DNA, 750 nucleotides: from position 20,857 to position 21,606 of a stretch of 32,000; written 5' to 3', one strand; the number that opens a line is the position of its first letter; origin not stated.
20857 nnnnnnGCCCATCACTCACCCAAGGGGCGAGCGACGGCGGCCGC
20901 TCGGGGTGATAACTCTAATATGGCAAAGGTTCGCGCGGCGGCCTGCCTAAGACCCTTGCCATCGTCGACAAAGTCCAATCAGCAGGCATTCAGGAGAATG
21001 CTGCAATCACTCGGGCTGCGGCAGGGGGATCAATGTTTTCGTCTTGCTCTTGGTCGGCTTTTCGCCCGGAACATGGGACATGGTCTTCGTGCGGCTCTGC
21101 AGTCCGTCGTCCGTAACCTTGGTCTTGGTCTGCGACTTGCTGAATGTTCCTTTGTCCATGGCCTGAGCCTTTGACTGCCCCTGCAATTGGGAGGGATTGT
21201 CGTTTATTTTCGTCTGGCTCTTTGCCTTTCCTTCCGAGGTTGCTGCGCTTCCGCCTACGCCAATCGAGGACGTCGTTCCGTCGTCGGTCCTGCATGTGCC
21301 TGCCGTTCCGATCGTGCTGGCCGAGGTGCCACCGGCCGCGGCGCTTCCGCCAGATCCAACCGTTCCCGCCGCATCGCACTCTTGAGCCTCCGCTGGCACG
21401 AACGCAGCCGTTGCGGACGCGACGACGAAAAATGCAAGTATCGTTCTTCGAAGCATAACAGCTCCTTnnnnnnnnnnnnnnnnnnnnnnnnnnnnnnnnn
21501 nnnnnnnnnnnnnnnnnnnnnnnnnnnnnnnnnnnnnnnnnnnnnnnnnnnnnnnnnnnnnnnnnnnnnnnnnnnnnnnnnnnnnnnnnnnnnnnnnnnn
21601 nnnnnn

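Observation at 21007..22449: Operon-like trio of secreted, cysteine-capped Gly/Ser/Thr-rich low-complexity proteins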

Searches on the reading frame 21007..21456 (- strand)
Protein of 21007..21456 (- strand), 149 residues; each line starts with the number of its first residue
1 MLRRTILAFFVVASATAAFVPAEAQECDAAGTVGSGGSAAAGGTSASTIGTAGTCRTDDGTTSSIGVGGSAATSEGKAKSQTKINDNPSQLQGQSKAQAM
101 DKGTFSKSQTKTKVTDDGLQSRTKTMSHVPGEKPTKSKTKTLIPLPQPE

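Call 6: search_protein_families(library=pfam, proteins=[window:21007-21456:-], max_evalue=1)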
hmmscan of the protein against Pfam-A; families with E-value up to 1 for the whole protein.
window:21007-21456:- (149 aa): 0 families

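Call 7: search_protein_families(library=ncbifam, proteins=[window:21007-21456:-], max_evalue=1)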
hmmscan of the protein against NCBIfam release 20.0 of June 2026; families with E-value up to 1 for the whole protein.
window:21007-21456:- (149 aa): 1 family
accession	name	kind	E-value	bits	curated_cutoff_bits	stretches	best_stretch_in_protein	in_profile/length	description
NF043060.1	MAP_0585_fam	equivalog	0.17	11.9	170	1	13-133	23-144/319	MAP_0585 family protein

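Call 17: find_homologous_proteins(query=window:21007-21456:-, max_evalue=0.01)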
Query window:21007-21456:- (149 aa): 305 proteins with E <= 0.01 among 527 candidates; the best 120 are listed.
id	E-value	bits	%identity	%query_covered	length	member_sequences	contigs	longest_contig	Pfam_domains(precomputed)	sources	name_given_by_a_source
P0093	6.7e-83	293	97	100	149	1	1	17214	-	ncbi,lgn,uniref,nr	ncbi:hypothetical protein [Sinorhizobium meliloti]|uniref:hypothetical protein n=1 Tax=Rhizobium mel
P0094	7.0e-82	290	99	100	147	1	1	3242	-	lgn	-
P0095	4.9e-79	281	94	100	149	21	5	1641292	-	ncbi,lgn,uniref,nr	ncbi:hypothetical protein KEM44_09870 (plasmid) [Sinorhizobium meliloti]|uniref:hypothetical protein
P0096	6.1e-78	277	93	100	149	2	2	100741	-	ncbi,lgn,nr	ncbi:hypothetical protein GOC22_23480 [Sinorhizobium meliloti]|nr:hypothetical protein [Sinorhizobiu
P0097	7.5e-78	277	92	100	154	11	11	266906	-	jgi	jgi:hypothetical protein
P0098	2.0e-74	266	90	99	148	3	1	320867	-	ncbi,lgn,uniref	ncbi:hypothetical protein [Sinorhizobium sp. 22678]|uniref:hypothetical protein n=1 Tax=Sinorhizobiu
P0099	1.8e-69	250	81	100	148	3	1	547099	-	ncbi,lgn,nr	ncbi:hypothetical protein GOE08_02025 [Sinorhizobium medicae]|nr:hypothetical protein [Sinorhizobium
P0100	2.1e-67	243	81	100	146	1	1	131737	-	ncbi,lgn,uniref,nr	ncbi:hypothetical protein CN186_08515 [Sinorhizobium medicae]|uniref:hypothetical protein n=1 Tax=Si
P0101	2.7e-59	217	74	99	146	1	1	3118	-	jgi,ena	-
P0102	3.9e-59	217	72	100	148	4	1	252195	-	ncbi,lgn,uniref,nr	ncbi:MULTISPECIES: hypothetical protein [Sinorhizobium]|uniref:hypothetical protein n=1 Tax=Sinorhiz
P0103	1.1e-52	196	68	98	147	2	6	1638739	-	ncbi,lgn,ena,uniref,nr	ncbi:Hypothetical protein RG1141_PA13620 (plasmid) [Neorhizobium galegae bv. officinalis bv. officin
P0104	4.8e-52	194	70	96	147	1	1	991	-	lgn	-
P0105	1.0e-51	193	69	93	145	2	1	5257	-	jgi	jgi:hypothetical protein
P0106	3.0e-51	191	69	96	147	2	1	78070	-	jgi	jgi:hypothetical protein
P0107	6.0e-51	190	69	96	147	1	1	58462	-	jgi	jgi:hypothetical protein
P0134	5.1e-47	177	67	95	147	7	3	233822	-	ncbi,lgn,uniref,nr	ncbi:hypothetical protein ASF70_02085 [Rhizobium sp. Leaf321]|uniref:hypothetical protein n=1 Tax=Rh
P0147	1.6e-42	163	68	83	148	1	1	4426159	-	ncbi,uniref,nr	ncbi:hypothetical protein RHEC894_CH00986 [Rhizobium sp. CIAT894]|uniref:hypothetical protein n=1 Ta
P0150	4.0e-42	162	69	83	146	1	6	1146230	-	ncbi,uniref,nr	ncbi:hypothetical protein HFO32_25470 [Rhizobium leguminosarum]|uniref:hypothetical protein n=1 Tax=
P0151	7.9e-42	161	69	83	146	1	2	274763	-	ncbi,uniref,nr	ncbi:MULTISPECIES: hypothetical protein [Rhizobium]|uniref:hypothetical protein n=1 Tax=Rhizobium Ta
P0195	1.7e-30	124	59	49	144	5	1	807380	-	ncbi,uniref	ncbi:hypothetical protein ACFQU1_22600 [Chelatococcus sp. GCM10030263]|uniref:hypothetical protein n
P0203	1.8e-29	121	51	93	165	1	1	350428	-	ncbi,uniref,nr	ncbi:hypothetical protein [Chthonobacter albigriseus]|uniref:hypothetical protein n=1 Tax=Chthonobac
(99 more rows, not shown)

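Call 20: find_encoding_contigs(protein=P0134, flank=6000, max_places=1)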
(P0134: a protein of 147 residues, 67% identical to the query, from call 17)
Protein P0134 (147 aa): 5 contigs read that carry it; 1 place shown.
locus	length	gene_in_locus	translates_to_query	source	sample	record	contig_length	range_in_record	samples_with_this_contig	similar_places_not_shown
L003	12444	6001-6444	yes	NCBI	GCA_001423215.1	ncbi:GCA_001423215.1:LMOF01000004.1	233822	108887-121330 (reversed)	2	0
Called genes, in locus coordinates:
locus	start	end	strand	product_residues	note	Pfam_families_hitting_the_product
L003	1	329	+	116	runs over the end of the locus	PF12840:HTH_20, PF01022:HTH_5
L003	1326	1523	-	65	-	-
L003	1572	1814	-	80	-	PF06169:DUF982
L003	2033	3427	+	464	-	PF07730:HisKA_3 (weak), PF13581:HATPase_c_2 (weak), PF02518:HATPase_c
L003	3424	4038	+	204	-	PF00072:Response_reg, PF00196:GerE, PF08281:Sigma70_r4_2 (weak)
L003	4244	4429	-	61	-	-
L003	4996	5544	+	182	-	-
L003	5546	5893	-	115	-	-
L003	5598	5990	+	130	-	-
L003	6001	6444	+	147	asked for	-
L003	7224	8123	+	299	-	PF07751:Abi_2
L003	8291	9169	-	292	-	PF00294:PfkB, PF08543:Phos_pyr_kin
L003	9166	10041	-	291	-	PF01418:HTH_6, PF13580:SIS_2 (faint), PF01380:SIS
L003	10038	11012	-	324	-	PF02653:BPD_transp_2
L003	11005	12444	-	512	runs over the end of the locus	PF00005:ABC_tran, PF13304:AAA_21 (faint), PF00005:ABC_tran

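Call 21: find_encoding_contigs(protein=P0147, flank=6000, max_places=1)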
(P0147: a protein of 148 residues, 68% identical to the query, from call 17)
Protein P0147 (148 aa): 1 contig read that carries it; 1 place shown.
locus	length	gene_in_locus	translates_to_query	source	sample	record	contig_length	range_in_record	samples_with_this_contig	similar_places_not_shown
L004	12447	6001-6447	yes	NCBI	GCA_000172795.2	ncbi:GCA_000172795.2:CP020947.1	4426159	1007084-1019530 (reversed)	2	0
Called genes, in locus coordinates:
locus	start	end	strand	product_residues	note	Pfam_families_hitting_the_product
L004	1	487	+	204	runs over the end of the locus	PF00702:Hydrolase, PF13419:HAD_2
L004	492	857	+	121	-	PF13474:SnoaL_3 (weak), PF13577:SnoaL_4 (weak), PF14534:DUF4440, PF12680:SnoaL_2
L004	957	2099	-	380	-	PF01555:N6_N4_Mtase, PF18755:RAMA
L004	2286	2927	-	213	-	-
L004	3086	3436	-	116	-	PF03992:ABM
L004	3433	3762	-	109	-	PF07978:NIPSNAP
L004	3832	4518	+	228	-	PF12840:HTH_20, PF12802:MarR_2 (weak)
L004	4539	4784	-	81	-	-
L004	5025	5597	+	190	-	-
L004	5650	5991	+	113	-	-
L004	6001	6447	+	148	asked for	-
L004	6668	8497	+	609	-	PF12729:4HB_MCP_1 (weak), PF00672:HAMP (faint), PF00015:MCPsignal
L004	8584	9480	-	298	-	PF00126:HTH_1, PF03466:LysR_substrate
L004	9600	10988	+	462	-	PF07690:MFS_1, PF00083:Sugar_tr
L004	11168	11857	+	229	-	PF00702:Hydrolase, PF13419:HAD_2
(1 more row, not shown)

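Call 23: find_encoding_contigs(protein=P0195, flank=6000, max_places=1)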
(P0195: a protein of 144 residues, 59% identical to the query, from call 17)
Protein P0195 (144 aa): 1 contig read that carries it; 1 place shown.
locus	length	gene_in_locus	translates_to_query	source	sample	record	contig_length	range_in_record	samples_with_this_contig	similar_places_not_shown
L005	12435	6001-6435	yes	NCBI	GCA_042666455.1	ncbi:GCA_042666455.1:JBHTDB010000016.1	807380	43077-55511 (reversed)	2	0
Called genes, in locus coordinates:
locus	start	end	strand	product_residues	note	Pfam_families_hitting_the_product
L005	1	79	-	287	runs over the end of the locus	PF00497:SBP_bac_3, PF10613:Lig_chan-Glu_bd (weak)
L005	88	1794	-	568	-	PF02225:PA (faint), PF04389:Peptidase_M28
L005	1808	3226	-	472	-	PF01546:Peptidase_M20, PF07687:M20_dimer (weak)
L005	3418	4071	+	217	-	PF00392:GntR, PF07729:FCD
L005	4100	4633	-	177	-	-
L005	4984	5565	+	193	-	-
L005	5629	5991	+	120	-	-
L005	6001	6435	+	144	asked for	-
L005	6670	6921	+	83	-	-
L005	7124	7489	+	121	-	-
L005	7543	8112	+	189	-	PF06210:DUF1003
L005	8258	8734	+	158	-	PF08327:AHSA1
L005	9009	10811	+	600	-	PF08448:PAS_4 (weak), PF13426:PAS_9, PF08448:PAS_4, PF13188:PAS_8 (weak), PF08448:PAS_4, PF13426:PAS_9, PF07536:HWE_HK, PF07568:HisKA_2, +2 more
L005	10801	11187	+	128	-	PF00072:Response_reg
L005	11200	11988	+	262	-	PF03372:Exo_endo_phos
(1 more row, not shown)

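Call 24: find_encoding_contigs(protein=P0203, flank=6000, max_places=1)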
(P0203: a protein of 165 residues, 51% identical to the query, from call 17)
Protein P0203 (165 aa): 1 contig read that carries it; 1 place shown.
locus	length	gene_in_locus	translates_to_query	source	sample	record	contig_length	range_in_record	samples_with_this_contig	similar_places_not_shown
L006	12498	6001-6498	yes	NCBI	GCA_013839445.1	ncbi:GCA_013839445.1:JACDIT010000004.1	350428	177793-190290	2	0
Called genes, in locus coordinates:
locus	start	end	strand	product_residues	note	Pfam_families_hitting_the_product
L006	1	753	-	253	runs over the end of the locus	PF00535:Glycos_transf_2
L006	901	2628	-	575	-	PF02366:PMT (weak), PF13231:PMT_2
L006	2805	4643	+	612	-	PF00999:Na_H_Exchanger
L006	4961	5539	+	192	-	-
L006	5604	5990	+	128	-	-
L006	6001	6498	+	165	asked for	-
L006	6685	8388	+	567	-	PF00916:Sulfate_transp, PF13466:STAS_2 (faint), PF01740:STAS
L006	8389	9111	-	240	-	PF01066:CDP-OH_P_transf (weak)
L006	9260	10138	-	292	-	PF09948:PpoB2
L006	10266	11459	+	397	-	PF00890:FAD_binding_2 (weak), PF01134:GIDA (faint), PF01494:FAD_binding_3, PF05834:Lycopene_cycl (faint), PF07992:Pyr_redox_2 (faint)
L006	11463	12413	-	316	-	PF03547:Mem_trans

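Call 25: find_related_loci(query=A2, collection=genome_contigs, flank=4000)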
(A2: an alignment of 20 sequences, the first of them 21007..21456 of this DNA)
Query A2 (149 aa) in genome_contigs; peptide patterns used: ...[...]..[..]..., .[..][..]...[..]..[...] (x = any residue, [..] = any of these).
184 stretches matched a pattern; 155 encode a relative of the query (tblastn E <= 1e-3); the best 80 are kept; 80 distinct loci.
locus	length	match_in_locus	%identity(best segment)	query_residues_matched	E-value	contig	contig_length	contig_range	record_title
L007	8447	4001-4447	97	1-149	3e-91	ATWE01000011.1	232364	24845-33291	Ensifer sp. USDA 6670 K291DRAFT_scaffold00011.11_C, whole genome shotgun sequence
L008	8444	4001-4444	83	1-149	2e-63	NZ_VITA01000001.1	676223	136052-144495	Sinorhizobium medicae strain USDA1037 Ga0310605_101, whole genome shotgun sequence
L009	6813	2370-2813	64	1-147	4e-54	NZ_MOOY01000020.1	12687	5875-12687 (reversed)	Pararhizobium arenae strain MIM27 scaffold20, whole genome shotgun sequence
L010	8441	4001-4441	61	2-148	1e-51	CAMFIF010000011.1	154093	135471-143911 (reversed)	MAG: uncultured Rhizobium sp. isolate SRR9109407_bin.14_metaWRAP_v1.3_MAG genome assembly, contig: ERZ12289979.65, whole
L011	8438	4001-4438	70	1-147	2e-51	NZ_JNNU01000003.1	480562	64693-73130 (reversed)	Neorhizobium vignae strain CCBAU 05176 contig3, whole genome shotgun sequence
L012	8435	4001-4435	70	9-147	2e-51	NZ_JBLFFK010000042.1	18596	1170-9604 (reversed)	Neorhizobium sp. DT-125 NODE_42_length_18596_cov_142.969707, whole genome shotgun sequence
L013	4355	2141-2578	68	1-146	3e-51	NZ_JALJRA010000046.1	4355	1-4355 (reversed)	Pseudorhizobium tarimense strain CCTCC_AB_2011011 NODE_46_length_4355_cov_244.967274, whole genome shotgun sequence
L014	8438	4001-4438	69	1-147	7e-51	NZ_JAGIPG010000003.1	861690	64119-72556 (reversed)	Neorhizobium galegae strain DS1978 Ga0451187_03, whole genome shotgun sequence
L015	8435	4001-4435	69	2-146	2e-50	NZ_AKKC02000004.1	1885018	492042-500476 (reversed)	Rhizobium sp. CF080 ctg13, whole genome shotgun sequence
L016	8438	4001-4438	66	2-147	8e-50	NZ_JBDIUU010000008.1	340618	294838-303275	Neorhizobium sp. IRAMC:178 Scaffold7_1, whole genome shotgun sequence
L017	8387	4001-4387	71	21-149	4e-50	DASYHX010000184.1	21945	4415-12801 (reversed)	MAG TPA_asm: Pseudorhizobium sp. isolate SMAG_U4251 k141_20426, whole genome shotgun sequence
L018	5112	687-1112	68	2-147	9e-50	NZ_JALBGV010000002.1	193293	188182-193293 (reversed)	Neorhizobium sp. SHOUNA12A NODE_2_length_193293_cov_43.658674_pilon, whole genome shotgun sequence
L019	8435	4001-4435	66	1-146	9e-50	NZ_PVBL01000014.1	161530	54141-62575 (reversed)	Neorhizobium sp. T6_25 NODE_14_length_161530_cov_13.9586_ID_2254, whole genome shotgun sequence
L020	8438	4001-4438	67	1-147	1e-49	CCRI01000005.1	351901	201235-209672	Neorhizobium galegae bv. officinalis genome assembly NgalHAMBI1146Draft, contig contig5, whole genome shotgun sequence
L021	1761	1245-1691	64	1-149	9e-51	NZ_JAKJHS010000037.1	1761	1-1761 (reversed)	Rhizobium halophilum strain TRM95001 scaffold37, whole genome shotgun sequence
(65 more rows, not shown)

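Call 51: predict_structure(alignment_id=A3)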
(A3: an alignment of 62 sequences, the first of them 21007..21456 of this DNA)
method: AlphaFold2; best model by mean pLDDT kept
length: 149 residues; sequences in the alignment: 62
mean_pLDDT: 88.7   pTM: 0.74
mean pLDDT of the five models: 88.7, 87.5, 85.9, 85.8, 85.3
residues with pLDDT >= 90: 105; 70-90: 17; 50-70: 27; < 50: 0
segments of 3 or more residues with pLDDT < 50: none
pLDDT, mean of each block of 10 residues (from residue 1): 58 60 73 96 97 90 95 97 94 98 98 95 98 97 84
secondary structure, 60 per line:
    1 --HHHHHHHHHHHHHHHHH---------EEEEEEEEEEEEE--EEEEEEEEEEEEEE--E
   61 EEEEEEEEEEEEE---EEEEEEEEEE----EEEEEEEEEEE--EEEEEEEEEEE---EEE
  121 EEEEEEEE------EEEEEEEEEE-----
elements in order: H3-19 E29-41 E44-57 E60-73 E77-86 E91-101 E104-114 E118-128 E135-144

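Call 53: fold_search(model_id=the predicted structure, library=pdb)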
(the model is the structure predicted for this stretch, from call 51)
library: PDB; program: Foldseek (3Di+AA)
matches with E <= 10: 542; with E <= 0.001: 0
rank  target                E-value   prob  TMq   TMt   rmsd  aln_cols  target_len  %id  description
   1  3lf4_B                7.5e-02  0.21  0.20  0.19  13.6       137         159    9  Crystal Structure of Fluorescent Timer Precursor Blue102 (released 2010-03-09)
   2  6l7a_A                1.5e-01  0.16  0.18  0.13  20.9       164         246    8  CsgFG complex in Curli biogenesis system (released 2020-01-15)
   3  8s7l_C                1.8e-01  0.14  0.18  0.12  21.3       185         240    9  Crystal structure of a double mutant of VirB8-like OrfG central and C-terminal domains of Streptococcus thermophilus I (released 2025-03-12)
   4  4k15_A                2.4e-01  0.18  0.20  0.21  13.1       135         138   12  2.75 Angstrom Crystal Structure of Hypothetical Protein lmo2686 from Listeria monocytogenes EGD-e (released 2013-04-17)
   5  9pe0_A                2.4e-01  0.06  0.16  0.12  25.5       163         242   12  CryoEM structure of the GSDME pore, C27 (released 2026-03-25)
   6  8jyw_A                2.9e-01  0.10  0.22  0.15  24.1       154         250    7  Cryo-EM structure of the gasdermin pore from Trichoplax adhaerens (released 2024-05-01)
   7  4o4x_B                2.9e-01  0.04  0.13  0.05  19.0       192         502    7  Crystal structure of the vaccine antigen Transferrin Binding Protein B (TbpB) double mutant Tyr-167-Ala and Trp-176-Al (released 2015-01-14)
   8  8bk2_B                3.4e-01  0.05  0.14  0.12  19.4       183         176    9  X-ray structure of meningococcal factor H binding protein variant 2 in complex with a specific and bactericidal human  (released 2023-11-22)
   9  8bk2_A                3.8e-01  0.05  0.14  0.12  20.2       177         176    7  X-ray structure of meningococcal factor H binding protein variant 2 in complex with a specific and bactericidal human  (released 2023-11-22)
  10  4ggr                  4.2e-01  0.15  0.20  0.24  13.4       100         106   11  The structure of apo bradavidin2 (Form A) (released 2013-06-19)
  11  5w5y_O                4.5e-01  0.11  0.21  0.08  13.8       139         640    5  RNA polymerase I Initial Transcribing Complex (released 2017-07-26)
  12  5w4t_B                4.5e-01  0.09  0.20  0.12  23.2       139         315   11  Crystal Structure of Fish Cadherin-23 EC1-3 (released 2018-06-20)
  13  4k15_C                5.3e-01  0.13  0.20  0.23  13.6       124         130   13  2.75 Angstrom Crystal Structure of Hypothetical Protein lmo2686 from Listeria monocytogenes EGD-e (released 2013-04-17)
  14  4q51_B                5.6e-01  0.04  0.13  0.09  19.3       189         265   10  Crystal structure of a putative molybdenum cofactor biosynthesis protein F from Burkholderia cenocepacia J2315 (released 2014-05-07)
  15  5o7x_A                6.6e-01  0.09  0.20  0.07  13.9       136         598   10  CRYSTAL STRUCTURE OF S. CEREVISIAE CORE FACTOR AT 3.2A RESOLUTION (released 2017-08-02)
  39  3szi_F                1.0e+00  0.05  0.15  0.16  12.0       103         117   12  Structure of apo shwanavidin (P21 form) (released 2012-04-25)
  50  2ooj_B                1.2e+00  0.11  0.25  0.28  13.4       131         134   11  CRYSTAL STRUCTURE OF A PROTEIN WITH UNKNOWN FUNCTION FROM DUF3224 FAMILY (SO_1590) FROM SHEWANELLA ONEIDENSIS MR-1 AT  (released 2007-02-06)
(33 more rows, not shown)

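Call 62: search_solved_structures(query=A3, max_evalue=1)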
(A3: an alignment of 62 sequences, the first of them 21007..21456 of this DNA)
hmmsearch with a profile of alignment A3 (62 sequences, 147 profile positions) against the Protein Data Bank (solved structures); distinct sequences matched with E-value up to 1: 0.

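Call 70: search_protein_representatives(alignment_id=A3)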
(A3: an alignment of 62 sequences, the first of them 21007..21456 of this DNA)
Query: 62 sequences, 147 profile positions. Proteins with E-value up to 0.001 (for the whole library): 104; up to 1e-10: 68; up to 1e-30: 14. The best 104 are listed.
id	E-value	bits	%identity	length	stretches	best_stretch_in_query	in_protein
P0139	5.2e-62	224.1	-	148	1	6-146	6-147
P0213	1.5e-46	174.0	-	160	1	3-145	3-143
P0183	3.0e-46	173.0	-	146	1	5-128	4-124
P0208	7.5e-46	171.7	-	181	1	17-144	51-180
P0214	1.1e-41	158.2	-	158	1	8-145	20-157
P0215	2.5e-36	140.8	-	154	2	27-144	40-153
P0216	1.1e-35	138.7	-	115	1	36-144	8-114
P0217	2.4e-35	137.6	-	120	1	67-146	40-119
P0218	1.5e-34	135.0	-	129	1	1-101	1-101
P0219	1.1e-33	132.2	-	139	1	11-144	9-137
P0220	6.4e-33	129.8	-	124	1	7-116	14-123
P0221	2.0e-32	128.2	-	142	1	4-141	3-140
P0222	7.0e-32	126.4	-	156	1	9-145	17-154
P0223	8.3e-31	122.9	-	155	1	5-144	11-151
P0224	3.4e-30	120.9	-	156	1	19-139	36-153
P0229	2.0e-28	115.2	-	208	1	13-142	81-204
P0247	6.4e-21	90.8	-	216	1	12-119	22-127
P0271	1.9e-12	63.4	-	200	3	30-131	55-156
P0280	7.2e-10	55.0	-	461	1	101-144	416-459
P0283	1.1e-09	54.4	-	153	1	26-143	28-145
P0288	4.3e-08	49.2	-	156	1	10-139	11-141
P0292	2.8e-07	46.6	-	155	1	15-142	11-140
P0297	1.5e-06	44.2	-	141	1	17-143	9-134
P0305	1.0e-05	41.5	-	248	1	5-135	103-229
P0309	7.1e-05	38.8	-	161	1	12-140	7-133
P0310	9.3e-05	38.4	-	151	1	10-142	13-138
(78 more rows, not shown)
